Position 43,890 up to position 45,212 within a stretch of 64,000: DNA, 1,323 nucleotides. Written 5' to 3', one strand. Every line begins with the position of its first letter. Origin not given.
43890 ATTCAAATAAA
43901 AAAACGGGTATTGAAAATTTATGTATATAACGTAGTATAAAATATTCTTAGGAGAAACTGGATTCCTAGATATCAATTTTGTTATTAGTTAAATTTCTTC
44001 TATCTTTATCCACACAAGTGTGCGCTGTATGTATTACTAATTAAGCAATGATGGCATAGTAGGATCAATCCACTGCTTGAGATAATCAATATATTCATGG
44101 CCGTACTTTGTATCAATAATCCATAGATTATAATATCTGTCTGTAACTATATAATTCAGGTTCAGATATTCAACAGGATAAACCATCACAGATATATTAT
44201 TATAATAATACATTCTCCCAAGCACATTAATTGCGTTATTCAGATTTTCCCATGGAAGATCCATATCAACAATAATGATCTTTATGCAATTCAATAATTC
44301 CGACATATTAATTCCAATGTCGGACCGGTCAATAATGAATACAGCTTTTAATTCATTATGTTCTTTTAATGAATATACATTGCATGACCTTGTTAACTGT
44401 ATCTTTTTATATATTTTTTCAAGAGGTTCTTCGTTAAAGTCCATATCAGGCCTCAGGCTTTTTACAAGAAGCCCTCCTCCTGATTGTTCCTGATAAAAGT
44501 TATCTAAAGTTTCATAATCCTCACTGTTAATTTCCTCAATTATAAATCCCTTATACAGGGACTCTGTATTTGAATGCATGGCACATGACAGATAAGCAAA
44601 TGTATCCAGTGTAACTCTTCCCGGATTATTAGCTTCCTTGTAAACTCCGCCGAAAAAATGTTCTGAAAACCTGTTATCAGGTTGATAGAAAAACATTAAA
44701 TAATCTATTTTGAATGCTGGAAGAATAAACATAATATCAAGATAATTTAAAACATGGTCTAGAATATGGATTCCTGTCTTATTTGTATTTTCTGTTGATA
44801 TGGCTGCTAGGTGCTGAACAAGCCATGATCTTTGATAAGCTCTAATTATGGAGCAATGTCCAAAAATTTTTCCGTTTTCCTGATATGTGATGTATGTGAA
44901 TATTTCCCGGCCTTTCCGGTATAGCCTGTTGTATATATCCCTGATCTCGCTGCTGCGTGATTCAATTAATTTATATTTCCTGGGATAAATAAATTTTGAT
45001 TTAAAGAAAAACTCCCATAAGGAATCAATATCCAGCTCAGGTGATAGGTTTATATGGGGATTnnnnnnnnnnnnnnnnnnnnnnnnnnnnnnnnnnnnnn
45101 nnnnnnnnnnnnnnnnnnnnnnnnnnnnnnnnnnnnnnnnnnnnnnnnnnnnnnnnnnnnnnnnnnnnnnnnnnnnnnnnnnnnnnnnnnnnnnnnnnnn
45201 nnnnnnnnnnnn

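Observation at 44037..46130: Large 697-aa PilZ-motif protein with an unassigned C-terminal domain of about 350 aa, directly downstream of the flagellar/OM gene run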

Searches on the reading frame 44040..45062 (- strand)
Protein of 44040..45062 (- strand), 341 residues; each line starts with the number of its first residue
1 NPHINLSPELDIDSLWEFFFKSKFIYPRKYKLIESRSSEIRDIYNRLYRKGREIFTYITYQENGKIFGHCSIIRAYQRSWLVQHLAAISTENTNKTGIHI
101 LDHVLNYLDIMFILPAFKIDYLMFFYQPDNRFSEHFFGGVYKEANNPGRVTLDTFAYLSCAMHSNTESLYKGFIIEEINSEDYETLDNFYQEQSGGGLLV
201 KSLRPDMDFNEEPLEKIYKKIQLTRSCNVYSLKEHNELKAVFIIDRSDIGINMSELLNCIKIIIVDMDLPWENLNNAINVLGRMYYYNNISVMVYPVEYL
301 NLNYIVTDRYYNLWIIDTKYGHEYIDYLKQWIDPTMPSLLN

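Call 44: predict_structure(alignment_id=A2)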
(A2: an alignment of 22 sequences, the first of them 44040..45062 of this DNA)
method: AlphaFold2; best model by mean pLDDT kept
length: 341 residues; sequences in the alignment: 22
mean_pLDDT: 86.1   pTM: 0.87
mean pLDDT of the five models: 86.1, 85.6, 84.9, 84.0, 82.1
residues with pLDDT >= 90: 164; 70-90: 154; 50-70: 18; < 50: 5
segments of 3 or more residues with pLDDT < 50: 337-341
pLDDT, mean of each block of 10 residues (from residue 1): 82 90 78 85 92 91 89 91 85 74 83 80 91 85 87 94 73 93 93 87 69 91 94 97 91 83 97 93 85 96 93 92 76 55 34
secondary structure, 60 per line:
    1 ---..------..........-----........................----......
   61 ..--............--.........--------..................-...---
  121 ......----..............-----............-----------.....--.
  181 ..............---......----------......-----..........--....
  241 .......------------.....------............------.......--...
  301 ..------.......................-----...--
elements in order: H12-21 H27-50 E55-62 E65-76 E79-87 H96-113 E121-126 H131-144 E150-161 E173-177 H180-194 H198-203 H214-219 E225-234 E237-247 E260-264 H271-282 E289-295 H298-302 E309-317 H318-331

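Call 48: search_protein_representatives(alignment_id=A2)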
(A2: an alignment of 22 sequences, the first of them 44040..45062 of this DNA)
Query: 22 sequences, 340 profile positions. Proteins with E-value up to 0.001 (for the whole library): 1302; up to 1e-10: 788; up to 1e-30: 417. The best 150 are listed.
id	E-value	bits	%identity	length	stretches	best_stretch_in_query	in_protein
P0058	6.7e-150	515.4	-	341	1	12-338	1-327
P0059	4.1e-144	496.3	-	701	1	1-338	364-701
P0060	4.4e-143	492.9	-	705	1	3-338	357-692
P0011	4.4e-143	492.9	-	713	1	1-339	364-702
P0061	2.1e-138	477.5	-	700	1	1-338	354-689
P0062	1.0e-136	472.0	-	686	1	1-336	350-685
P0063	6.0e-136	469.5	-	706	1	1-338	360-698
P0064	2.8e-134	464.0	-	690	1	1-336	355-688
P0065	7.1e-133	459.4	-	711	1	2-335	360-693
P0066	2.2e-132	457.8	-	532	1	1-337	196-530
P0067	3.0e-132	457.3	-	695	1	1-336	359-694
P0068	5.0e-132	456.6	-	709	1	1-337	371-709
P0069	5.2e-131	453.2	-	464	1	1-335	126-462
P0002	4.5e-130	450.2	-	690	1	1-336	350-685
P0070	1.1e-129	448.9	-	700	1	1-336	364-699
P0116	1.0e-115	402.9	-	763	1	1-337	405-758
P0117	1.3e-115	402.6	-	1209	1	3-333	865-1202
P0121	4.7e-115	400.8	-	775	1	2-335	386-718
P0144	2.7e-111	388.4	-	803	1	1-338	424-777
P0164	3.1e-108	378.3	-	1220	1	3-332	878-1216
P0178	4.5e-105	368.0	-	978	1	3-335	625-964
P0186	1.0e-103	363.5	-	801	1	1-339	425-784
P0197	1.1e-101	356.8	-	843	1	2-335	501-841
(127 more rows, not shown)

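Call 49: search_protein_families(library=pfam, proteins=[P0117, P0164, P0178, P0197, P0144, P0186, P0121, P0116], max_evalue=0.001)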
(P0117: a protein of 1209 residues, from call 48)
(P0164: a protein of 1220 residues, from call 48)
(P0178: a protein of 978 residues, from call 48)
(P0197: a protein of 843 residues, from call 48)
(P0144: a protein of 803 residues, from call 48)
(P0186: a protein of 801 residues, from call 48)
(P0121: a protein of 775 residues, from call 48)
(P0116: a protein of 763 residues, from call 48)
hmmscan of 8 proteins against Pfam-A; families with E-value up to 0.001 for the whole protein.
P0117 (1209 aa): 3 families
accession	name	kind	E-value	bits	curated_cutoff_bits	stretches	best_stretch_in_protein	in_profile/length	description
PF00069.31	Pkinase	-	9.3e-19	68.3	31.7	1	263-426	43-199/263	Protein kinase domain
PF08378.17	NERD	-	8.4e-11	42.8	22.1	1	47-142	19-111/111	Nuclease-related domain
PF07714.23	PK_Tyr_Ser-Thr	-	3.6e-08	33.5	23.1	1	262-425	45-206/258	Protein tyrosine and serine/threonine kinase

P0164 (1220 aa): 4 families
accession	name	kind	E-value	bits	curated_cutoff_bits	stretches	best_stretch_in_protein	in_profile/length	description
PF00069.31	Pkinase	-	1.6e-14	54.4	31.7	1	265-430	45-203/263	Protein kinase domain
PF07714.23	PK_Tyr_Ser-Thr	-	3.8e-09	36.7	23.1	1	263-428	46-209/258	Protein tyrosine and serine/threonine kinase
PF08378.17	NERD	-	7.2e-07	30.1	22.1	1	46-141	19-110/111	Nuclease-related domain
PF07238.19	PilZ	-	0.00037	21.2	22.5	1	762-871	2-100/102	PilZ domain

P0178 (978 aa): 0 families

P0197 (843 aa): 1 family
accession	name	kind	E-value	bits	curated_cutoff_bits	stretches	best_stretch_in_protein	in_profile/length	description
PF07238.19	PilZ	-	6e-06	27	22.5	1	409-496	17-101/102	PilZ domain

P0144 (803 aa): 1 family
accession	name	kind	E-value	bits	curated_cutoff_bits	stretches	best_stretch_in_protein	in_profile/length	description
PF07238.19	PilZ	-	0.00014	22.5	22.5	0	338-417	23-98/102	PilZ domain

P0186 (801 aa): 0 families

P0121 (775 aa): 1 family
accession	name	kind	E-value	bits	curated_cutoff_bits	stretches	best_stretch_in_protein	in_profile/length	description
PF07238.19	PilZ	-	0.00033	21.4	22.5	0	322-381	43-101/102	PilZ domain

P0116 (763 aa): 1 family
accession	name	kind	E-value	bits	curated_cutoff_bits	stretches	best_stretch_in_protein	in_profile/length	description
PF07238.19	PilZ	-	1.7e-06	28.7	22.5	0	317-398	22-98/102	PilZ domain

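Call 51: find_related_loci(query=A2, collection=genome_contigs, flank=6000)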
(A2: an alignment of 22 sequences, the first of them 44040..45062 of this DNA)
Query A2 (341 aa) in genome_contigs; peptide patterns used: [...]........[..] (x = any residue, [..] = any of these).
299 stretches matched a pattern; 261 encode a relative of the query (tblastn E <= 1e-3); the best 80 are kept; 80 distinct loci.
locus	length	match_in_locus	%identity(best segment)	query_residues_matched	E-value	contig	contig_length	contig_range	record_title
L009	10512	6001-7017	71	1-339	2e-165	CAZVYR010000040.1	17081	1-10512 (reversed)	MAG TPA_asm: uncultured Leptospirales bacterium isolate binchicken_co129_857 genome assembly, contig: NODE_9863_length_1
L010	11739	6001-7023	65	1-341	1e-153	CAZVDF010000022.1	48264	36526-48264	MAG TPA_asm: uncultured Leptospirales bacterium isolate SRP192927_co7_703 genome assembly, contig: NODE_1012_length_4826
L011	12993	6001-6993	42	1-332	2e-94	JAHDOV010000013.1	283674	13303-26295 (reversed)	MAG: Deltaproteobacteria bacterium isolate SL3-B22.2 k141_89798, whole genome shotgun sequence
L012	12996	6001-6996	42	1-329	2e-89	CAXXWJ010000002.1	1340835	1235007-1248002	MAG: Syntrophales bacterium isolate 245eff7d-e5b7-4493-ab22-9b904db7233a genome assembly, contig: contig_2, whole genome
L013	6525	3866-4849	41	1-329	7e-89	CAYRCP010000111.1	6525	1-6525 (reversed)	MAG TPA_asm: uncultured Bacteriovoracaceae bacterium isolate binchicken_co42_315 genome assembly, contig: NODE_22258_len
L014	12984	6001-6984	40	1-329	2e-88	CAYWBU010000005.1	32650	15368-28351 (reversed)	MAG TPA_asm: uncultured Bacteriovoracaceae bacterium isolate binchicken_co42_35 genome assembly, contig: NODE_1290_lengt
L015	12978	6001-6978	42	5-330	6e-88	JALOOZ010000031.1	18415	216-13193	MAG: Thermodesulfobacteriota bacterium isolate Prado116 scaffold_3637, whole genome shotgun sequence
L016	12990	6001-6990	42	1-330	4e-87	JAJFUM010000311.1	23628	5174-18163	MAG: Deltaproteobacteria bacterium isolate bin.454 k141_779377, whole genome shotgun sequence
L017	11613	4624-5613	42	1-330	1e-86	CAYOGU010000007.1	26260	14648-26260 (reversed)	MAG TPA_asm: uncultured Syntrophus sp. isolate binchicken_co265_2 genome assembly, contig: NODE_3060_length_26260_cov_4.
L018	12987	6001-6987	40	1-329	9e-87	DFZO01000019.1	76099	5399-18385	MAG TPA_asm: Syntrophaceae bacterium UBA4054 UBA4054_contig_2515, whole genome shotgun sequence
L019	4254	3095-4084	41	1-330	2e-86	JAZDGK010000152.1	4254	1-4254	MAG: Pseudomonadota bacterium isolate MEGAHIT-group-0.260 k141_8880089, whole genome shotgun sequence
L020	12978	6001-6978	39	5-330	1e-85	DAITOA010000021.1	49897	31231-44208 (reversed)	MAG TPA_asm: Thermodesulfobacteriota bacterium isolate CTOTU18766 NODE_516_length_49897_cov_29.196822, whole genome shot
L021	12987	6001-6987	40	2-330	1e-84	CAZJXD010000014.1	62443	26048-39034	MAG TPA_asm: uncultured Desulfobacteraceae bacterium isolate SRP323688_co1_280 genome assembly, contig: NODE_921_length_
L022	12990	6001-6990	39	1-330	2e-84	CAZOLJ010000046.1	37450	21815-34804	MAG TPA_asm: uncultured Desulfobacteraceae bacterium isolate binchicken_co340_80 genome assembly, contig: NODE_535_lengt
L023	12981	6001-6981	39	3-329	2e-84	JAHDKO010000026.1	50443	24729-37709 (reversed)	MAG: Deltaproteobacteria bacterium isolate LM3-B1m k141_30570, whole genome shotgun sequence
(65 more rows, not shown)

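Call 54: find_homologous_proteins(query=A2, max_evalue=0.001)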
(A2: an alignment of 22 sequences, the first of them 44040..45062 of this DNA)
Query A2 (22 sequences) (341 aa, profile of the alignment): 72 proteins with E <= 0.001 among 2327 candidates.
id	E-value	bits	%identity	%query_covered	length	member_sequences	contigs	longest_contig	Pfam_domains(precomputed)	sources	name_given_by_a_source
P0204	1.1e-153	530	38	97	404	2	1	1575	-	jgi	jgi:hypothetical protein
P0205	2.4e-153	528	39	97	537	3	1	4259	PF07238.20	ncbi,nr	ncbi:MAG: hypothetical protein HKM90_03760, partial [Desulfobacteraceae bacterium]|nr:hypothetical p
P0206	2.9e-153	528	37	97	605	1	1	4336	PF07238.20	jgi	-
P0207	1.0e-152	526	38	97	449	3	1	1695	-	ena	-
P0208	1.2e-151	523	38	97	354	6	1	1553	-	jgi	-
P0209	1.4e-151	523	39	97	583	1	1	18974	PF07238.20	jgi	jgi:hypothetical protein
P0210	1.5e-151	522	39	97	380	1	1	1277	-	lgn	-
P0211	3.7e-151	521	38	97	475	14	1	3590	-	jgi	-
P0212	8.0e-151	520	40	97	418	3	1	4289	-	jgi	jgi:hypothetical protein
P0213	8.1e-151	520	37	97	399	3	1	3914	-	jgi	jgi:hypothetical protein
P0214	1.6e-150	519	40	97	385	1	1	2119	-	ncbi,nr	ncbi:MAG: hypothetical protein JRI74_10900, partial [Deltaproteobacteria bacterium]|nr:hypothetical 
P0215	1.9e-150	519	37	97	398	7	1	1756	-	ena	-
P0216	7.0e-150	517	39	97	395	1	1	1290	-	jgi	jgi:hypothetical protein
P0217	1.0e-149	516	37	97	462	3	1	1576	-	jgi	-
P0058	2.1e-149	515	38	94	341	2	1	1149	-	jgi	jgi:hypothetical protein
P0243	4.8e-131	455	36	91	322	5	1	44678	-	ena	-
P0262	2.0e-71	259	38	46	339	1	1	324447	-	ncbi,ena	-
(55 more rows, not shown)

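Call 73: find_encoding_contigs(protein=P0243, flank=5000, max_places=1)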
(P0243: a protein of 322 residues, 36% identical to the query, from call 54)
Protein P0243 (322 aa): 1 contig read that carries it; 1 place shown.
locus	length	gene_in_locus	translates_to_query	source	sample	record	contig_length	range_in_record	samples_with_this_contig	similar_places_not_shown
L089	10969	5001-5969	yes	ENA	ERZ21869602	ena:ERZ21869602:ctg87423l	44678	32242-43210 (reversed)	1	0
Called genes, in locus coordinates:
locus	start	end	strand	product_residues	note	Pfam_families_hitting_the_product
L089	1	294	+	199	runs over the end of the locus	PF00501:AMP-binding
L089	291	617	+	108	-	PF13193:AMP-binding_C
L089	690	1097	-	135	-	PF12646:DUF3783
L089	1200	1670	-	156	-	PF13487:HD_5, PF01966:HD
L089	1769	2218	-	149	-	PF00989:PAS, PF13188:PAS_8, PF13426:PAS_9, PF08447:PAS_3 (weak)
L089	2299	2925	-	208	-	PF00072:Response_reg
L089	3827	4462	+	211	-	-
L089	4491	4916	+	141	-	-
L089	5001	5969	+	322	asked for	-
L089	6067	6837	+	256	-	-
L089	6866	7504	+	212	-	PF01590:GAF, PF13185:GAF_2, PF00989:PAS, PF13188:PAS_8 (weak), PF13426:PAS_9 (weak)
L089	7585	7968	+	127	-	PF00512:HisKA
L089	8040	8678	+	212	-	PF02518:HATPase_c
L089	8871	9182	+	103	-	-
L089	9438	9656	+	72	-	-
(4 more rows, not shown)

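Call 74: find_encoding_contigs(protein=P0262, flank=5000, max_places=1)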
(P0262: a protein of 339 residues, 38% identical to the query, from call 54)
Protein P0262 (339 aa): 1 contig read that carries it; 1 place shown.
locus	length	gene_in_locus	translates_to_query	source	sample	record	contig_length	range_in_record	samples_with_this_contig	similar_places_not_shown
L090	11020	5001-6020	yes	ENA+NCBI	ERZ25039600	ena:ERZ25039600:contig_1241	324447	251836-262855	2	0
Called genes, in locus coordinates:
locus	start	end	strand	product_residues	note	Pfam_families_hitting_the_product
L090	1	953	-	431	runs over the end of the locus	PF00860:Xan_ur_permease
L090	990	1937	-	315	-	PF02518:HATPase_c, PF00072:Response_reg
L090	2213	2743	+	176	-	-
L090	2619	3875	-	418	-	PF01590:GAF, PF13185:GAF_2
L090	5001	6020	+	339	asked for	-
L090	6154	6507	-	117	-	-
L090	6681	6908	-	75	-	-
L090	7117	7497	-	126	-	PF01135:PCMT, PF01209:Ubie_methyltran (weak), PF02353:CMAS (weak), PF13489:Methyltransf_23, PF13847:Methyltransf_31, PF08241:Methyltransf_11, PF08242:Methyltransf_12, PF13649:Methyltransf_25, +1 more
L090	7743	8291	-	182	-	-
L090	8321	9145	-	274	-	-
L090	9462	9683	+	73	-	-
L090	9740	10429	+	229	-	PF00350:Dynamin_N (faint), PF01926:MMR_HSR1 (faint)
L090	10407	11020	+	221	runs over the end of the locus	-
